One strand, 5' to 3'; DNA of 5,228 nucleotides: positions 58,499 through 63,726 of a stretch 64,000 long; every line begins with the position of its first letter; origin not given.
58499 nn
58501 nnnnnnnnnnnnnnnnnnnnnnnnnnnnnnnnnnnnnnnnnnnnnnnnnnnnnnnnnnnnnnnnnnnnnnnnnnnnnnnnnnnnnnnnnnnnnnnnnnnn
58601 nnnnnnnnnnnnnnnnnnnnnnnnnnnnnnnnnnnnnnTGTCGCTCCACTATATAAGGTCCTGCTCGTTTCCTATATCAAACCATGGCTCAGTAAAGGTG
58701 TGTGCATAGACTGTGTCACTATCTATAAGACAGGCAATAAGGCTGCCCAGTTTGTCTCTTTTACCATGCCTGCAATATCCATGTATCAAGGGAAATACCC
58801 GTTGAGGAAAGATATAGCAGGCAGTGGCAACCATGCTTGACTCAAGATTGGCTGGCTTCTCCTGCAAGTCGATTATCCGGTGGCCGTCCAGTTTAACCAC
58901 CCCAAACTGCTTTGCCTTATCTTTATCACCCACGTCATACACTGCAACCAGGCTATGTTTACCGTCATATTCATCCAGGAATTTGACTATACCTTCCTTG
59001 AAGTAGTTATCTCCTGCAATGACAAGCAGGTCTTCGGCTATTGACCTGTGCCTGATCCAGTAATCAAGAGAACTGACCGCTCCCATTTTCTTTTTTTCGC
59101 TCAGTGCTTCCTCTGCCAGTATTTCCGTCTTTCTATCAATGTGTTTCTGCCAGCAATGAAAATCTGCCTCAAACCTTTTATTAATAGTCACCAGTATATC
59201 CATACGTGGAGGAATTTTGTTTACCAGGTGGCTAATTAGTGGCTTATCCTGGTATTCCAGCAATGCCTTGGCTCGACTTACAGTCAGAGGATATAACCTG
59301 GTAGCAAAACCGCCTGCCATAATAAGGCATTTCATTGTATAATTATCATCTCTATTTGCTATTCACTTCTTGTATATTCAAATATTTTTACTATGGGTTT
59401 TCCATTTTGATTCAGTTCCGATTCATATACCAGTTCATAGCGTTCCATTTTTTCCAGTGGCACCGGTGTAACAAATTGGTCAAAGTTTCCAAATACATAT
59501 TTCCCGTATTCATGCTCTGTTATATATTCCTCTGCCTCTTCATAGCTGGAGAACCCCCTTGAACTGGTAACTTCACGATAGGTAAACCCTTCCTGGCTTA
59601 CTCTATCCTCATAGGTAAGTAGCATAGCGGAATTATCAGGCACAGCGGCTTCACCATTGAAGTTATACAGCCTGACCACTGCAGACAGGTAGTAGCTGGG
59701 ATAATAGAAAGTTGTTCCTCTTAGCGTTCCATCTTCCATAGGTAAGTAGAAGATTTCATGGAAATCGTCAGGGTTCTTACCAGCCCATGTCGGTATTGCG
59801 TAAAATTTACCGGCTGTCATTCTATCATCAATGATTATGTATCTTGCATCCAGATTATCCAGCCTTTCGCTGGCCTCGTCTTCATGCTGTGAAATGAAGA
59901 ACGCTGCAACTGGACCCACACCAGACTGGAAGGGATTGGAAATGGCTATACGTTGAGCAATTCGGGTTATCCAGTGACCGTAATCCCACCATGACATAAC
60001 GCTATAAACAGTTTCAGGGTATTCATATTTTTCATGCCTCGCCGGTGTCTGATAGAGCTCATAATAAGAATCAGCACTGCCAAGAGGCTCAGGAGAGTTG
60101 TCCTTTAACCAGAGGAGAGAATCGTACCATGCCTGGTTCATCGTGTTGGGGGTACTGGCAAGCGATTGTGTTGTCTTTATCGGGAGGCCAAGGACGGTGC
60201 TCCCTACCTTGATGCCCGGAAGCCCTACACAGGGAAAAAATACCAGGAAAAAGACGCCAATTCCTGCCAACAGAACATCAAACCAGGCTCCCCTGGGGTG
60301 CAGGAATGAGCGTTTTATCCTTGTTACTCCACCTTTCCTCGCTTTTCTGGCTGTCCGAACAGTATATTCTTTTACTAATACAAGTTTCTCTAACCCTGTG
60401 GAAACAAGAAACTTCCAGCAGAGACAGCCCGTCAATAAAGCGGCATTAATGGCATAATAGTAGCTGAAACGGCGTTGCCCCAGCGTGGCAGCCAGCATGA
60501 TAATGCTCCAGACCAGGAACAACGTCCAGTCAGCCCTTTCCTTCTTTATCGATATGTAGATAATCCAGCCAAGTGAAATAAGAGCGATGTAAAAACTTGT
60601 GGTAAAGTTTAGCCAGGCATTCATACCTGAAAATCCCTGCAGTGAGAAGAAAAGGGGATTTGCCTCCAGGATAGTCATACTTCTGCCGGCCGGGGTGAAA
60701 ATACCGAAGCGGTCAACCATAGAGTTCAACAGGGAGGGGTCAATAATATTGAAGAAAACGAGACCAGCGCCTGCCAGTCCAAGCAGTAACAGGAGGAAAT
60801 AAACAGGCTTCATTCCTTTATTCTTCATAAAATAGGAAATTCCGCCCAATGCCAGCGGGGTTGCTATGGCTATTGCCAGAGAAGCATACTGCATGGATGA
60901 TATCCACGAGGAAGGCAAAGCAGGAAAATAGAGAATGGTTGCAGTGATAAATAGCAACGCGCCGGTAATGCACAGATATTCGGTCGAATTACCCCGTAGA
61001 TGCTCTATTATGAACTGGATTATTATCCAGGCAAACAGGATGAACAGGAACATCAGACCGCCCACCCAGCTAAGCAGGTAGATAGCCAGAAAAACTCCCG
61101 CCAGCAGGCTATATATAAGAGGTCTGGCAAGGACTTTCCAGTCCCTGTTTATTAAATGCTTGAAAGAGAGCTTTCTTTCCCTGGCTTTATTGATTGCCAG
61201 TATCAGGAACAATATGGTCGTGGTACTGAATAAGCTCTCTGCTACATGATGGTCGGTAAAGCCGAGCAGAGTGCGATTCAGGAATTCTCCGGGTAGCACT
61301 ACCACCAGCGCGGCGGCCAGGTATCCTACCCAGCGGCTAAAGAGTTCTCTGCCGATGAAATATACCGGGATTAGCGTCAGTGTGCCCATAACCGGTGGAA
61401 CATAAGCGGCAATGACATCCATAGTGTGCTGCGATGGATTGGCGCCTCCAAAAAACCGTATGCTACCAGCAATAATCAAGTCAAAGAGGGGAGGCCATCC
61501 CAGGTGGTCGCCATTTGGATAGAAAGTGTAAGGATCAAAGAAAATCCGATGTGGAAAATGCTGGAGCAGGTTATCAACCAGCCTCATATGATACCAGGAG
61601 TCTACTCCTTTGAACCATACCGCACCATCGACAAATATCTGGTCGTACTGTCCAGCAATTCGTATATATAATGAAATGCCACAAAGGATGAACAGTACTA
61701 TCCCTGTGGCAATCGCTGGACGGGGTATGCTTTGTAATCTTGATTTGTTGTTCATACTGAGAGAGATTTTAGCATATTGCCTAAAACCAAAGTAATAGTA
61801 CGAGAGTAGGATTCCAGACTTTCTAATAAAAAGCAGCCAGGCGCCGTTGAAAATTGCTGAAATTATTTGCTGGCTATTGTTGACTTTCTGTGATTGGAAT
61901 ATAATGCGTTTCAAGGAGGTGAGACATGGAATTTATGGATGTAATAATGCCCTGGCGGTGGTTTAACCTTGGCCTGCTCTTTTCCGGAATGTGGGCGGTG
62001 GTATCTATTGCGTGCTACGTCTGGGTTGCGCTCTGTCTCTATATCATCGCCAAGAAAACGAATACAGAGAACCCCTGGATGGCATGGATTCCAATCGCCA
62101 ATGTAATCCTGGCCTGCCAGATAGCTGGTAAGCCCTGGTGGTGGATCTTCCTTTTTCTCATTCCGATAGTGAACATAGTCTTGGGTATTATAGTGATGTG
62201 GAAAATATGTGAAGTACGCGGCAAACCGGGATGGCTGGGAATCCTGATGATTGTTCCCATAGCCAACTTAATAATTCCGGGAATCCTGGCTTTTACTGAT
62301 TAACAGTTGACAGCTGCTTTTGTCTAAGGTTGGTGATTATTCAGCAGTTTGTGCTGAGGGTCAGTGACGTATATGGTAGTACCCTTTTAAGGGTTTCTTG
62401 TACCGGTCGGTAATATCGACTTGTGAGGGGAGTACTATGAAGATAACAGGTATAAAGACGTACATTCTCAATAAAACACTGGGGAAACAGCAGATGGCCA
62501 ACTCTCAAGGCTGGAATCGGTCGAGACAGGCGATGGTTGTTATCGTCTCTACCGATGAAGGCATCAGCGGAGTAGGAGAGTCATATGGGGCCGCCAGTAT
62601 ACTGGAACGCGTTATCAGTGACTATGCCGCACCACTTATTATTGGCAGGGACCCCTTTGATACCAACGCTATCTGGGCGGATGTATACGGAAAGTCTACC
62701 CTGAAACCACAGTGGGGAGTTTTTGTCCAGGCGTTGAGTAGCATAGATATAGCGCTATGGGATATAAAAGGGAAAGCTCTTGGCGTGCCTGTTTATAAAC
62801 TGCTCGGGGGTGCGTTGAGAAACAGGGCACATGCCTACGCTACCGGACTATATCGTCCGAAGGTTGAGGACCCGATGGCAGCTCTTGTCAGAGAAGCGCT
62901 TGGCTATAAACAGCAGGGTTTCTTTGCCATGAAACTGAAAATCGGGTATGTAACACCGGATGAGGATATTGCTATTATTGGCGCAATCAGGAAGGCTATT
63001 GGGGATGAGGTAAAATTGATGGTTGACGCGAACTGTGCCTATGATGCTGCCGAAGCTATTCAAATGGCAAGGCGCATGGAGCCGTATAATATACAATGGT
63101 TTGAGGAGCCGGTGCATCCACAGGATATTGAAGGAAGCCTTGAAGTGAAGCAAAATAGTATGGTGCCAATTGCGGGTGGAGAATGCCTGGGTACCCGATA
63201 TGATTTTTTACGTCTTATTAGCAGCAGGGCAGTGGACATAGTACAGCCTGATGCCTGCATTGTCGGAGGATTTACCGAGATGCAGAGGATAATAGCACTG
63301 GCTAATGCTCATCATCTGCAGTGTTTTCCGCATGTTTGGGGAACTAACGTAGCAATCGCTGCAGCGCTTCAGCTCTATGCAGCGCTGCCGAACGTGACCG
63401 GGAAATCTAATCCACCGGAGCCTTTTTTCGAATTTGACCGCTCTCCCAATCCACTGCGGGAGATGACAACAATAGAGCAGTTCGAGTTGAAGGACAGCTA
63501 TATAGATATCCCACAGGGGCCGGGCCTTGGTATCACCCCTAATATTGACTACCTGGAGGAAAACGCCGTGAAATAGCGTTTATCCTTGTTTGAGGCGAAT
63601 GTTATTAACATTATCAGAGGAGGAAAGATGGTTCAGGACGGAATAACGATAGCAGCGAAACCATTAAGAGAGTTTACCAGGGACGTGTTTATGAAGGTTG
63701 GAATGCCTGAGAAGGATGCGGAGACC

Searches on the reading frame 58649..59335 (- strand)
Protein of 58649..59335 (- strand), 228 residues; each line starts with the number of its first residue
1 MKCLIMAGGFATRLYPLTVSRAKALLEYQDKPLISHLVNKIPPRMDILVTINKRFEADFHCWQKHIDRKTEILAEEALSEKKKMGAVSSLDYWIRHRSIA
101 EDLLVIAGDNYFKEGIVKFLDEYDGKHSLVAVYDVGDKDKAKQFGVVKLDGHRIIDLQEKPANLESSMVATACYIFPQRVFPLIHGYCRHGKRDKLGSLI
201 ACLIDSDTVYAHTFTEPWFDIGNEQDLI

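Call 79: search_protein_families(library=pfam, max_evalue=0.00001, proteins=[window:58649-59335:-])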
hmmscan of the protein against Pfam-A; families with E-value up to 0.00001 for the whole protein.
window:58649-59335:- (228 aa): 2 families
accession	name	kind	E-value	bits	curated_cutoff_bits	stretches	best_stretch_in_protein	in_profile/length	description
PF00483.29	NTP_transferase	-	3.1e-29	102.7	21.2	1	3-228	2-236/245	Nucleotidyl transferase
PF12804.13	NTP_transf_3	-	1.3e-07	32.4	27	1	3-138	1-126/160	MobA-like NTP transferase domain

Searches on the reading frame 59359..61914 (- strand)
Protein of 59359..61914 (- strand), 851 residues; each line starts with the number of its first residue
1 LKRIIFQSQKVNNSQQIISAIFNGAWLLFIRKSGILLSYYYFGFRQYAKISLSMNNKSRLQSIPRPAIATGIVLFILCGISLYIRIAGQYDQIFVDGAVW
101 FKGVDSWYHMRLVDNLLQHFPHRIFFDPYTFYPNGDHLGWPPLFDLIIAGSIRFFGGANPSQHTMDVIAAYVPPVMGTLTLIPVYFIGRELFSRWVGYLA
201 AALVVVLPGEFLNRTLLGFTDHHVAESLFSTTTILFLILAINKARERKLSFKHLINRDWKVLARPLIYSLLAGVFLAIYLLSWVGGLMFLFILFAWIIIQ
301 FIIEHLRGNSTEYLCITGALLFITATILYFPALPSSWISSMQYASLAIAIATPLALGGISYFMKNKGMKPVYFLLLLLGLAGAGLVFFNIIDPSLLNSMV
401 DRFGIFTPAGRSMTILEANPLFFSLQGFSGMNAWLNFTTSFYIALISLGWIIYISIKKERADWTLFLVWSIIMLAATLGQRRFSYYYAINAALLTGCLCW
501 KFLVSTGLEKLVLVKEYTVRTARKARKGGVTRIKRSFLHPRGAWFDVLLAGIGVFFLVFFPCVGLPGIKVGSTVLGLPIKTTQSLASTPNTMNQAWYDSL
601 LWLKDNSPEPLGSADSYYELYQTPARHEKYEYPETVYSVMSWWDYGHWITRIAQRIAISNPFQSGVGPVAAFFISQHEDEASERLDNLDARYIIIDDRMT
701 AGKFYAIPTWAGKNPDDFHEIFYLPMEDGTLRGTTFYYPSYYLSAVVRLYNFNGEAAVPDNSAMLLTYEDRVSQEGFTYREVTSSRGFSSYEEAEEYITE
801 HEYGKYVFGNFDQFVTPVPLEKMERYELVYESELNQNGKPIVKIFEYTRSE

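Call 53: search_protein_families(library=pfam, max_evalue=0.0001, proteins=[window:59359-61914:-])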
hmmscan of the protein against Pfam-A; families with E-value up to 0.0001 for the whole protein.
window:59359-61914:- (851 aa): 2 families
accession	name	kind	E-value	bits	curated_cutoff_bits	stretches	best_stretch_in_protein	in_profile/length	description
PF02516.20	STT3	-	6.8e-32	111.9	24.5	1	83-348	9-257/405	Oligosaccharyl transferase STT3, N-terminal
PF22627.1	AglB_core-like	-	1e-26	93.9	27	1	595-700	3-111/111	AglB core domain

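Call 58: search_protein_families(library=ncbifam, max_evalue=0.00001, proteins=[window:59359-61914:-])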
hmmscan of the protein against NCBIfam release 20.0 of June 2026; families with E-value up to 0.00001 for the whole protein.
window:59359-61914:- (851 aa): 1 family
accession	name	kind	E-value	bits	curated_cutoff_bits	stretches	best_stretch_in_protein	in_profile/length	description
TIGR04154.1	archaeo_STT3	subfamily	1.4e-193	645.5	450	1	72-847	2-740/831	oligosaccharyl transferase, archaeosortase A system-associated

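Call 83: search_solved_structures(query=window:59359-61914:-, max_evalue=0.001)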
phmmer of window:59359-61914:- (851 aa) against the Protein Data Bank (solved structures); distinct sequences matched with E-value up to 0.001: 9.
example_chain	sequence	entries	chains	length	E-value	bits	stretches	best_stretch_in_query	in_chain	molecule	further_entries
3waj_A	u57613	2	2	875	5.7e-77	262.9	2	73-495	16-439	Transmembrane oligosaccharyl transferase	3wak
5gmy_A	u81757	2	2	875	7.6e-76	259.1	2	73-495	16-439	Transmembrane oligosaccharyl transferase, putative | Dolichyl-phosphooligosaccharide-protein glycotransferase 3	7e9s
3wai_A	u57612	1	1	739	2.2e-27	98.8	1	591-712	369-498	Maltose-binding periplasmic protein, Transmembrane oligosaccharyl transferase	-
3vgp_A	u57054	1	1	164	2.1e-14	55.8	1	629-717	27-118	Transmembrane oligosaccharyl transferase, putative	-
3vu0_A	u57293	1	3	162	9.4e-14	53.7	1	629-701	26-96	Putative uncharacterized protein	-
6s7o_A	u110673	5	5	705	1.2e-07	33.5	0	122-224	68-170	Dolichyl-diphosphooligosaccharide--protein glycosyltransferase subunit STT3A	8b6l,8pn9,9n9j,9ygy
6ftg_5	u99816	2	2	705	3.4e-07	32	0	122-224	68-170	Dolichyl-diphosphooligosaccharide--protein glycosyltransferase subunit STT3A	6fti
6ftj_5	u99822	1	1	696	3.5e-07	32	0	122-224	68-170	Dolichyl-diphosphooligosaccharide--protein glycosyltransferase subunit STT3A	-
6s7t_A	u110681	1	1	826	0.00027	22.4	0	638-695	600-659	Dolichyl-diphosphooligosaccharide--protein glycosyltransferase subunit STT3B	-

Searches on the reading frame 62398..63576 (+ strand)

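Call 56: search_protein_families(library=pfam, max_evalue=0.00001, proteins=[window:62398-63576:+])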
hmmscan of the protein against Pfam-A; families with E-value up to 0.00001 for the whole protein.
window:62398-63576:+ (392 aa): 2 families
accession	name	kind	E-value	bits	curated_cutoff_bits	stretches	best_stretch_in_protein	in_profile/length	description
PF13378.12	MR_MLE_C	-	5.4e-67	226.1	29.4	1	163-382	2-216/219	Enolase C-terminal domain-like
PF02746.21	MR_MLE_N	-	2e-17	63.9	22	1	42-137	24-117/117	Mandelate racemase / muconate lactonizing enzyme, N-terminal domain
